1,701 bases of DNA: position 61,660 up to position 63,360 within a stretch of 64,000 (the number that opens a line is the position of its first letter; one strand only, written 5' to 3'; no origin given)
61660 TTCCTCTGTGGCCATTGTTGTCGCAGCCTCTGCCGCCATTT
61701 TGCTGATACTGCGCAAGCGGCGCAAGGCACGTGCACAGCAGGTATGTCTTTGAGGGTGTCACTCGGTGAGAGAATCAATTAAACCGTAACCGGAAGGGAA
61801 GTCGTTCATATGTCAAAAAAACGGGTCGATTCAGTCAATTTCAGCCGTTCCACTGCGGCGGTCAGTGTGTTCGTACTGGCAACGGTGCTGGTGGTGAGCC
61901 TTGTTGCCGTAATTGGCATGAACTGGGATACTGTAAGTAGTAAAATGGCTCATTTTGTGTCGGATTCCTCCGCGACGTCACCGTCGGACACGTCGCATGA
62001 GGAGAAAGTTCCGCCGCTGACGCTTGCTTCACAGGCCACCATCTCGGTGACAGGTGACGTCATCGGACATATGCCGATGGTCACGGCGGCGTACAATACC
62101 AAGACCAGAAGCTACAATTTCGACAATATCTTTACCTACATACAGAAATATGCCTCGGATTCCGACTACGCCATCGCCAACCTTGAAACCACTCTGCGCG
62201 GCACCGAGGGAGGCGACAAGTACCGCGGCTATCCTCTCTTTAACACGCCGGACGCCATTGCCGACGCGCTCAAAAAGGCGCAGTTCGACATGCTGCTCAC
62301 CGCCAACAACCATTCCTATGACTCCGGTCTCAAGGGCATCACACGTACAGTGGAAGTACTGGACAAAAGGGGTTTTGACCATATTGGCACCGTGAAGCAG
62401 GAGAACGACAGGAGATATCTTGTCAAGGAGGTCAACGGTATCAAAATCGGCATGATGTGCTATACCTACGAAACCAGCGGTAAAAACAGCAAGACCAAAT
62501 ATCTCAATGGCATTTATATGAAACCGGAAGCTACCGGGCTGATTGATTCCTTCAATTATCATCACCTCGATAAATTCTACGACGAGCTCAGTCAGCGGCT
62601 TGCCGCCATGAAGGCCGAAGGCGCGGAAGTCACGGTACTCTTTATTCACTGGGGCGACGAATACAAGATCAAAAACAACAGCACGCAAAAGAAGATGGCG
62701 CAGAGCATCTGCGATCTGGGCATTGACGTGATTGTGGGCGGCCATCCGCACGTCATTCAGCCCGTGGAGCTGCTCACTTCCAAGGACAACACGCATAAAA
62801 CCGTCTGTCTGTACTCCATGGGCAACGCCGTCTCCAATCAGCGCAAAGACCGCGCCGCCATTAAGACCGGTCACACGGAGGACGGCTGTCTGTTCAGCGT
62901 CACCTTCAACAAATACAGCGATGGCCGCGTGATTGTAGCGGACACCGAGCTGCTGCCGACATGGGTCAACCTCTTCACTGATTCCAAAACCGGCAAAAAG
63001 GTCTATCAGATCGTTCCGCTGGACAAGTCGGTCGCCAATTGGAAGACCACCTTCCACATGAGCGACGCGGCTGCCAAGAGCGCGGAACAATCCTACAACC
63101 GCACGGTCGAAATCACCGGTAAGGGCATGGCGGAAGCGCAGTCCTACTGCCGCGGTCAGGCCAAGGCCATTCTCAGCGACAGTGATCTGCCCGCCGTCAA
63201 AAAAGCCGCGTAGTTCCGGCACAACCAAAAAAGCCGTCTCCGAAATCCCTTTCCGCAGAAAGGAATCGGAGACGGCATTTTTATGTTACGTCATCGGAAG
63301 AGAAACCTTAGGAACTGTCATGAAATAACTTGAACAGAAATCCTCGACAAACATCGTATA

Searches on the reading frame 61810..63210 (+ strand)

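Call 17: search_protein_families(library=pfam, proteins=[window:61810-63210:+], max_evalue=0.001)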
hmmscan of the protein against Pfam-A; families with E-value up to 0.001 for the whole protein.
window:61810-63210:+ (467 aa): 1 family
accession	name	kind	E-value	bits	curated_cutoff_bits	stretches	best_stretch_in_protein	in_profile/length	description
PF09587.15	PGA_cap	-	2e-66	224.5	27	1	77-344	1-255/255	Bacterial capsule synthesis protein PGA_cap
